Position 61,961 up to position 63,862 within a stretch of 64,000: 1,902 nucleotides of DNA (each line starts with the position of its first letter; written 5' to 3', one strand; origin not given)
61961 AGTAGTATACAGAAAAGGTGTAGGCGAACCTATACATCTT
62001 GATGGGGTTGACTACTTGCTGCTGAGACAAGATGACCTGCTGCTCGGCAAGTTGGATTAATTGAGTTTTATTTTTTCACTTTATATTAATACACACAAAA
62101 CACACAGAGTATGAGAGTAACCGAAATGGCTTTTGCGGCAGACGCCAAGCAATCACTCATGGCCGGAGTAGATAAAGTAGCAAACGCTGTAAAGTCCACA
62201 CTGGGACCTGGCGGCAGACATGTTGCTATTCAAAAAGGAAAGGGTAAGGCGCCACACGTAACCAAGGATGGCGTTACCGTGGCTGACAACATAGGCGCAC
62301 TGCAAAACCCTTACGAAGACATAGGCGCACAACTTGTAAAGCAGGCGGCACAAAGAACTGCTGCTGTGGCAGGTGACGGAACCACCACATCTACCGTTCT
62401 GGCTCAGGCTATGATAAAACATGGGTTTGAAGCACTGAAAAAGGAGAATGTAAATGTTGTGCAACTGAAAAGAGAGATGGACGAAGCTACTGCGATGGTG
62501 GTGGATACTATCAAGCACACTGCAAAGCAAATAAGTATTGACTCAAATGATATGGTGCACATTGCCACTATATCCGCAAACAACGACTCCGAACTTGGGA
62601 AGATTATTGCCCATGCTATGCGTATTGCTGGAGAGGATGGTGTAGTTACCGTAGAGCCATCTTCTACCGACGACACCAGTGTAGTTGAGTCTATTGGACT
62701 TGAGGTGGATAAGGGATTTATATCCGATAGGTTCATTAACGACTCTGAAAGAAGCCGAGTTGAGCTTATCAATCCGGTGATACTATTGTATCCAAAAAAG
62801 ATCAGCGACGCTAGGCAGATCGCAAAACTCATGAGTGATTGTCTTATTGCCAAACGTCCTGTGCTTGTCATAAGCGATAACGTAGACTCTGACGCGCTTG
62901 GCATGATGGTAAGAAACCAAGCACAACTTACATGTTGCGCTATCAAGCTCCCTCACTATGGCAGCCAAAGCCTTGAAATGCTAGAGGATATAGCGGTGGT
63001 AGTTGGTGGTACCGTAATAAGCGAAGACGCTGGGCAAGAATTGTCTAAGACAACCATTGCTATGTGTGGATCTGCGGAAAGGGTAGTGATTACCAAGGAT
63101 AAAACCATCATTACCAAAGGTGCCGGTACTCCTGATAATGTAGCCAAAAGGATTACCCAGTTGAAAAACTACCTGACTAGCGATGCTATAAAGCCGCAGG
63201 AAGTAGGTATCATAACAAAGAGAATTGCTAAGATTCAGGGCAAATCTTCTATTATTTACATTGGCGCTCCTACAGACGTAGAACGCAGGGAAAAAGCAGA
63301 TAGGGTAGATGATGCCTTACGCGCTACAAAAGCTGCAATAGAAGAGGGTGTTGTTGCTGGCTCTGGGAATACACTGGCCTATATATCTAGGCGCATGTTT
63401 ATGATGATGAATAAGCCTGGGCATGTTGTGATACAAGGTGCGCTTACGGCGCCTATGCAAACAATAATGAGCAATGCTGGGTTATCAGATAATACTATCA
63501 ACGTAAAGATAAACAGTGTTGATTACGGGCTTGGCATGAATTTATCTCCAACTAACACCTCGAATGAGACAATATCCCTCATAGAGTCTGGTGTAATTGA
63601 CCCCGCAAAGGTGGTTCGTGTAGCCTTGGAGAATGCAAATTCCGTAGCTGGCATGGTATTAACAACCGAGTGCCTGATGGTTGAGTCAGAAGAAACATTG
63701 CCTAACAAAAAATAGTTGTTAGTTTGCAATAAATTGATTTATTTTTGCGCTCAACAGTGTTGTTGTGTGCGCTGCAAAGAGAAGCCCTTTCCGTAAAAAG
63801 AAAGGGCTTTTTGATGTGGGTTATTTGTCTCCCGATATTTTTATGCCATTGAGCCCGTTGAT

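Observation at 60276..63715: Phage chaperonin cassette: a GroEL homologue preceded by a single polypeptide made of 4-6 tandem GroES (cpn10) domains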

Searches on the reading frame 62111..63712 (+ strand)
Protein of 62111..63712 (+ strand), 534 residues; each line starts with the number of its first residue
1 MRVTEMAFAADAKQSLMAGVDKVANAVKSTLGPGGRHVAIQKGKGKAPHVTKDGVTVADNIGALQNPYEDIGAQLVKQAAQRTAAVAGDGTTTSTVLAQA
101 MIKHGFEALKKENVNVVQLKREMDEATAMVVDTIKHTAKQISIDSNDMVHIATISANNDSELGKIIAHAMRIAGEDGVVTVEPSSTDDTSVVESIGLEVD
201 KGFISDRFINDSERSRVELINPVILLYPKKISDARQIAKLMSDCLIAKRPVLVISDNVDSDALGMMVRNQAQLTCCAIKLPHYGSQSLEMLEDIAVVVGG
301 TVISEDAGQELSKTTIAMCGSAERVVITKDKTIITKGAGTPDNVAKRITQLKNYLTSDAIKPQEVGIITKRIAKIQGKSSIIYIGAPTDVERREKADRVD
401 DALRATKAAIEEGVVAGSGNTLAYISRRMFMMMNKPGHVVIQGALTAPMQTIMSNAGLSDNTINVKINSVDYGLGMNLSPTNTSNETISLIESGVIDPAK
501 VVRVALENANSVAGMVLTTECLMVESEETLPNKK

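Call 3: search_protein_families(library=pfam, proteins=[window:62111-63712:+], max_evalue=10)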
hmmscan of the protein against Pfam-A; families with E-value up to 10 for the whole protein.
window:62111-63712:+ (534 aa): 1 family
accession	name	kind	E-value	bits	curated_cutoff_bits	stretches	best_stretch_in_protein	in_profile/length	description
PF00118.29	Cpn60_TCP1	-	3.3e-50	171.6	34.3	1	23-525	1-488/490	TCP-1/cpn60 chaperonin family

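Call 4: search_protein_families(library=phrogs, proteins=[window:62111-63712:+], max_evalue=1)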
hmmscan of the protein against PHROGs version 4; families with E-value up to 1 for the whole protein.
window:62111-63712:+ (534 aa): 3 families
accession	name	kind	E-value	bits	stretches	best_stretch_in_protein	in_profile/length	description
phrog_5725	-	other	1.4e-125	420.9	1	4-528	5-536/540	chaperonin groEL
phrog_8891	-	unknown function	0.009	17.5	1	179-245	17-81/107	-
phrog_18221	-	unknown function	0.1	13.7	0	146-190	8-50/129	-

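Call 8: search_dna_similar(query=window:62111-63712:+, collection=phages, mode=protein, max_rows=30)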
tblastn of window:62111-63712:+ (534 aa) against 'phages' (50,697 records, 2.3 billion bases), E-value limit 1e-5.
Records with a match: 263; places in all: 263; records where one place covers at least 80% of the query: 195.
Best place of each record, by identity: <60% 263.
By first word of the organism name: Vibrio 89; Flavobacterium 73; Staphylococcus 11; Cellulophaga 9; Pseudomonas 9; Listeria 8; Bacillus 8; uncultured 7; Bacteriophage 7; Bacteroides 6; and 18 more.
By host as written in the record: - 82; Flavobacterium sp. BAL314 68; Staphylococcus aureus 8; Listeria monocytogenes 7; Flavobacterium sp. LMO8 4; Cellulophaga sp. HaHa_2_95 4; Pseudomonas aeruginosa 4; Bacillus subtilis 4; and 59 more.
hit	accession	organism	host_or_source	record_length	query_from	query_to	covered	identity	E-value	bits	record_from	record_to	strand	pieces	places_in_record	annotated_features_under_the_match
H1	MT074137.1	Bacteroides phage DAC16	Bacteroides thetaiotaomicron VPI-5485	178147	8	529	98%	42.2%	4e-116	383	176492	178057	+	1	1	hypothetical protein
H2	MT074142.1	Bacteroides phage DAC23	Bacteroides thetaiotaomicron VPI-5490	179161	8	529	98%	42.2%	1e-115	382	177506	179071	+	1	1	hypothetical protein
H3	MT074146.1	Bacteroides phage SJC03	Bacteroides thetaiotaomicron VPI-5494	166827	8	529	98%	42.2%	3e-115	381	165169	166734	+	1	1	hypothetical protein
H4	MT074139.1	Bacteroides phage DAC19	Bacteroides thetaiotaomicron VPI-5487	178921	8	529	98%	42.0%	3e-115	380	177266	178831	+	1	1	hypothetical protein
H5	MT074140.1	Bacteroides phage DAC20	Bacteroides thetaiotaomicron VPI-5488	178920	8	529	98%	42.0%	3e-115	380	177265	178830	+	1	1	hypothetical protein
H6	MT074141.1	Bacteroides phage DAC22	Bacteroides thetaiotaomicron VPI-5489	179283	8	529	98%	42.0%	3e-115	380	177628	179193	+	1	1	hypothetical protein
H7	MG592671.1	Vibrio phage 2.275.O._10N.286.54.E11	Vibrio cyclitrophicus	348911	8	525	97%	41.7%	2e-111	370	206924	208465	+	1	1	HSP60 family chaperonin GroEL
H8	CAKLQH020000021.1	Acinetobacter phage MD-2021a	not known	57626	1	531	99%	40.1%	2e-105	352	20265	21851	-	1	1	groL: chaperonin Cpn60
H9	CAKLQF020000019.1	Acinetobacter phage MD-2021a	not known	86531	1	531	99%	40.1%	2e-105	352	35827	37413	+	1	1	groL: chaperonin Cpn60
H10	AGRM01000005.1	Salmonella enterica subsp. houtenae str. ATCC BAA-1581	Homo sapiens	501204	1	525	98%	40.0%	1e-103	347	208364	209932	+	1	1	chaperonin GroL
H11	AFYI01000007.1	Salmonella enterica subsp. enterica serovar Infantis str. ...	Homo sapiens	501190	1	525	98%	40.0%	2e-103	347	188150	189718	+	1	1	chaperonin GroL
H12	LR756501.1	uncultured phage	metagenomic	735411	6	523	97%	39.9%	4e-107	357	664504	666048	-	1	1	record has no annotation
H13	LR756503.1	uncultured phage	metagenomic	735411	6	523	97%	39.9%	4e-107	357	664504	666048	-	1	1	record has no annotation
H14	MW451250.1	Vibrio phage phiTY18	Vibrio parahaemolyticus TY18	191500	5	528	98%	38.2%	3e-96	326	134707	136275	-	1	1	record has no annotation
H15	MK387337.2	Vibrio phage Va1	Vibrio alginolyticus NBRC 15630 = ATCC ...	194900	5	523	97%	38.6%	5e-97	328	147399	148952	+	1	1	chaperonin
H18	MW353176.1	Flavobacterium phage vB_FspM_immuto_3-5A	Flavobacterium sp. LMO8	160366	5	523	97%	38.5%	5e-106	354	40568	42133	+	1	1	chaperonin GroEL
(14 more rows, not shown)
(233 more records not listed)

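Call 9: get_annotated_region(hit=H1, flank=6000)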
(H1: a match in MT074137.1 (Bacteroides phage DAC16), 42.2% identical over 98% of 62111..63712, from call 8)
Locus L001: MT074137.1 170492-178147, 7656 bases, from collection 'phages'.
description: Bacteroides phage DAC16, complete genome.
organism: Bacteroides phage DAC16 (NCBI taxid 2710496)
taxonomy: Viruses; Duplodnaviria; Heunggongvirae; Uroviricota; Caudoviricetes
host: Bacteroides thetaiotaomicron VPI-5485; source: primary sewage effluent collected as it entered a drainage canal; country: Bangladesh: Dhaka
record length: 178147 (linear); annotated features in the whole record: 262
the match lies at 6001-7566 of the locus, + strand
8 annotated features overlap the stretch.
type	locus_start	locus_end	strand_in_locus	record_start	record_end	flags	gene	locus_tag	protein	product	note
CDS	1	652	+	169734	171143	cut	-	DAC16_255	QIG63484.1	hypothetical protein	-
CDS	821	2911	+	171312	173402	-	-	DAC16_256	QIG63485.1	hypothetical protein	-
CDS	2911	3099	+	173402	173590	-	-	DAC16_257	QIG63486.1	hypothetical protein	-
CDS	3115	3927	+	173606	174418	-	-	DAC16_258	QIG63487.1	hypothetical protein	-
CDS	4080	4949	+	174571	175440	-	-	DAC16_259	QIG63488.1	hypothetical protein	-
CDS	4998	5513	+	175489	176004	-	-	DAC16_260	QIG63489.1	hypothetical protein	-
CDS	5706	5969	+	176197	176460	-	-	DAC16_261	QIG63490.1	hypothetical protein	-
CDS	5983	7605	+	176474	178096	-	-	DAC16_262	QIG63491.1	hypothetical protein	-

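Call 10: get_annotated_region(hit=H18, flank=5000)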
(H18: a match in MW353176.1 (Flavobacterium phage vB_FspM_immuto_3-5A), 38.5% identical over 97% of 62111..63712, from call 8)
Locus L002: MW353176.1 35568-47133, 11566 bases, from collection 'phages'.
description: Flavobacterium phage vB_FspM_immuto_3-5A, complete genome.
organism: Flavobacterium phage vB_FspM_immuto_3-5A (NCBI taxid 2801478)
taxonomy: Viruses; Duplodnaviria; Heunggongvirae; Uroviricota; Caudoviricetes; Immutovirus
host: Flavobacterium sp. LMO8; source: Baltic Sea mesocosm; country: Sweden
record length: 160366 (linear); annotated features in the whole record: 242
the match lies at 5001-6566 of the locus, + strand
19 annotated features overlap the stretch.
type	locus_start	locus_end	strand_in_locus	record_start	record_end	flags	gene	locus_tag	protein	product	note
CDS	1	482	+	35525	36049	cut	-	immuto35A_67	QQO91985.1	thymidylate kinase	-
CDS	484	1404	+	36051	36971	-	-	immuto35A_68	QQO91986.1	NADPH-dependent 7-cyano-7-deazaguanine reductase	NADPH-dependent 7-cyano-7-deazaguanine reductase (queosine biosynthesis), QueF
CDS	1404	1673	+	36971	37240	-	-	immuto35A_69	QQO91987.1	hypothetical protein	-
CDS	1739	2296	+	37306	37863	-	-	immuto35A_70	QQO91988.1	hypothetical protein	-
CDS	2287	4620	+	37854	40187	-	-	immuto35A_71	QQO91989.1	DNA polymerase family A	-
CDS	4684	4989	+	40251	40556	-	-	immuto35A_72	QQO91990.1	co-chaperonin GroES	Co-chaperonin GroES (HSP10), GroS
CDS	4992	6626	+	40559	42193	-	-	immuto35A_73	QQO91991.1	chaperonin GroEL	Chaperonin GroEL (HSP60 family), GroL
CDS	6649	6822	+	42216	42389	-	-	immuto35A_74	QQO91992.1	hypothetical protein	-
CDS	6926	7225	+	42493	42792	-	-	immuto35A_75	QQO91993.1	flagellar basal body-associated protein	Flagellar basal body-associated protein, FliL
CDS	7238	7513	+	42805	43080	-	-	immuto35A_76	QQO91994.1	hypothetical protein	-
CDS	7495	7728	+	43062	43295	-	-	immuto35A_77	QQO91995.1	Zn-finger protein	-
CDS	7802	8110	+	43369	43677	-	-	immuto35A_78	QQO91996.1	hypothetical protein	-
CDS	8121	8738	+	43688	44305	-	-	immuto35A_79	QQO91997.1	putative chitinase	-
CDS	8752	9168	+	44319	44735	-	-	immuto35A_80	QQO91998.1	holin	Phage-related holin (Lysis protein)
CDS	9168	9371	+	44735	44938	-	-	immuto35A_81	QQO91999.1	YneF protein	Uncharacterized protein YneF, UPF0154 family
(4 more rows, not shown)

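Call 27: search_solved_structures(query=window:62111-63712:+, show_alignments=1, max_evalue=1e-20)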
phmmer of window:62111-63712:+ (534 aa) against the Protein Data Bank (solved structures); distinct sequences matched with E-value up to 1e-20: 64 (the best 60 are shown).
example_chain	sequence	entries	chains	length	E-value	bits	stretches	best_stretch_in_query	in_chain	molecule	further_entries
9rwr_A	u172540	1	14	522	1.3e-122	413.1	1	5-525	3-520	Ancestral Fibrobacteres-Chlorobi-Bacteroidetes Group Chaperonin (AFCB)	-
8wuw_A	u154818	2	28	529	5.7e-111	374.8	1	6-526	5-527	Chaperonin GroEL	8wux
8wuc_A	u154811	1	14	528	6.1e-109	368.1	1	5-526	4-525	Chaperonin GroEL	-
8wu4_A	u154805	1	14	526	8.1e-109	367.7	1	5-526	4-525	Chaperonin GroEL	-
1iok_A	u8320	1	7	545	2.2e-107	363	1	3-528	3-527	CHAPERONIN 60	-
5da8_A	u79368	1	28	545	2.9e-107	362.5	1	4-528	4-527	60 kDa chaperonin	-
4ki8_A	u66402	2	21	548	9.3e-103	347.7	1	4-525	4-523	GroEL protein | 60 kDa chaperonin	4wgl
2yey_A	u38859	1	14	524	1e-102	347.6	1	5-524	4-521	60 KDA CHAPERONIN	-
4pkn_G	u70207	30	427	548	1.9e-102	346.7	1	4-525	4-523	60 kDa chaperonin | Chaperonin GroEL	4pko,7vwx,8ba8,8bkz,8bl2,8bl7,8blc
2eu1_A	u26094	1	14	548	2e-102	346.6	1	4-525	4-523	GROEL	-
3c9v_A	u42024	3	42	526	2.4e-102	346.4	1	5-525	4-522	60 kDa chaperonin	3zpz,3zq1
4hel_A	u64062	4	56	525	2.6e-102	346.2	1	5-525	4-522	60 kDa chaperonin 4 | Chaperonin GroEL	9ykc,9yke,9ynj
1aon_A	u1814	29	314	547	2.7e-102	346.2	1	5-525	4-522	GROEL | groEL protein | 60 kDa chaperonin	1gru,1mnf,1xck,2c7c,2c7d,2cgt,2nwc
1pcq_A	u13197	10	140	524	2.9e-102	346.1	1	5-524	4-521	groEL protein | 60 KDA CHAPERONIN | Chaperonin GroEL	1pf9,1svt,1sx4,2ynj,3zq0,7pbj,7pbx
5opx_A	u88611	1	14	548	3.1e-102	346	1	4-525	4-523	60 kDa chaperonin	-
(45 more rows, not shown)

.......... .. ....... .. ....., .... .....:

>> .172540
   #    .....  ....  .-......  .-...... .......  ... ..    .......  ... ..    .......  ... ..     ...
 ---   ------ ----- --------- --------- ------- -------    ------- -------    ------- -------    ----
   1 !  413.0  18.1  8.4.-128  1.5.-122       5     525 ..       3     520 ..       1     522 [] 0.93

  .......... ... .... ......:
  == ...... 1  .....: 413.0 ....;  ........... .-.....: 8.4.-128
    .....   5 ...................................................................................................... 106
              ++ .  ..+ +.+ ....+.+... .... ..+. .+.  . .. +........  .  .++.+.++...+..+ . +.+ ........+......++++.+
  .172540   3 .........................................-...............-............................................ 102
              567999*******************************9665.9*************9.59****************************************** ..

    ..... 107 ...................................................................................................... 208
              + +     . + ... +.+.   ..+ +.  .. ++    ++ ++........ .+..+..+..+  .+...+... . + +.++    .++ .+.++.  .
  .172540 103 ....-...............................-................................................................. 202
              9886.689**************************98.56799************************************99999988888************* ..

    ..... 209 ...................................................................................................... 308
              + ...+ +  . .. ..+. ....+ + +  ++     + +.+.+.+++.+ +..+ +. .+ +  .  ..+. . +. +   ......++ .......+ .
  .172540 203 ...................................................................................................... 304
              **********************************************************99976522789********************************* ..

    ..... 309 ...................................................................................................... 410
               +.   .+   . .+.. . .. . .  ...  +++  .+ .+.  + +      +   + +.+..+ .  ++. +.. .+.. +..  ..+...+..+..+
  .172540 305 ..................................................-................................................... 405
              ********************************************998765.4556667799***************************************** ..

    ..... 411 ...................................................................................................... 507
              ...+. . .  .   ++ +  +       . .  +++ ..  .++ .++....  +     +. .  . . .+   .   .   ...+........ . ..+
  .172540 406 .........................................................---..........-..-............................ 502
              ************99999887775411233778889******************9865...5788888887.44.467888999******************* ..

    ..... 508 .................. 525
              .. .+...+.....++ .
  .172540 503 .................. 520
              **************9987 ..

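Call 56: search_protein_families(library=pfam, proteins=[L001:5706-5966:+], max_evalue=1)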
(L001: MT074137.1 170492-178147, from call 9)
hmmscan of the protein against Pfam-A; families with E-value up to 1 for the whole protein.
L001:5706-5966:+ (87 aa): 2 families
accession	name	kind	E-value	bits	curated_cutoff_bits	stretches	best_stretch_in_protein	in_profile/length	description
PF00166.26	Cpn10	-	1.6e-21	76.6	21.1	1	2-86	1-93/93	Chaperonin 10 Kd subunit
PF08240.17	ADH_N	-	0.025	15.3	23.5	1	39-60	43-64/104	Alcohol dehydrogenase GroES-like domain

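Call 83: list_cluster_members(proteins=[P0009, P0103, P0011, P0001, window:60276-62057:+, window:62111-63712:+])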
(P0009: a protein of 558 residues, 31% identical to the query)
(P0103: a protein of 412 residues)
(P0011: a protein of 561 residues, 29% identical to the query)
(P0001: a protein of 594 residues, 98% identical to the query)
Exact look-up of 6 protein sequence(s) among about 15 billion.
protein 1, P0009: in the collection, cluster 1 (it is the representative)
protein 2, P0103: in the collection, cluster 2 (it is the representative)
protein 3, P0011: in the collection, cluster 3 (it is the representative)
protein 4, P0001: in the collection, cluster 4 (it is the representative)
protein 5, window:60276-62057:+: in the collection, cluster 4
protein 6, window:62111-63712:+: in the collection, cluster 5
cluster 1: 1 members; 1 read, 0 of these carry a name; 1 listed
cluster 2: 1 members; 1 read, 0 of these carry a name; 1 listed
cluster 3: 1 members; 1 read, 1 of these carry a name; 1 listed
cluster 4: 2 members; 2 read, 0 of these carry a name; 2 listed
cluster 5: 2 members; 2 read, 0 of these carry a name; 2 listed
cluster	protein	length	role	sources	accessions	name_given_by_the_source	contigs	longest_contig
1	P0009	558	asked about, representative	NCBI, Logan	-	-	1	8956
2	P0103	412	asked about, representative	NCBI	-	-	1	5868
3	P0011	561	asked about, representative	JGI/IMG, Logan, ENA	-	chaperonin GroES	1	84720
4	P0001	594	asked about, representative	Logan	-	-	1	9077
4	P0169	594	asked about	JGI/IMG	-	-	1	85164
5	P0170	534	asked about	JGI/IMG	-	-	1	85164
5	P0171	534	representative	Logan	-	-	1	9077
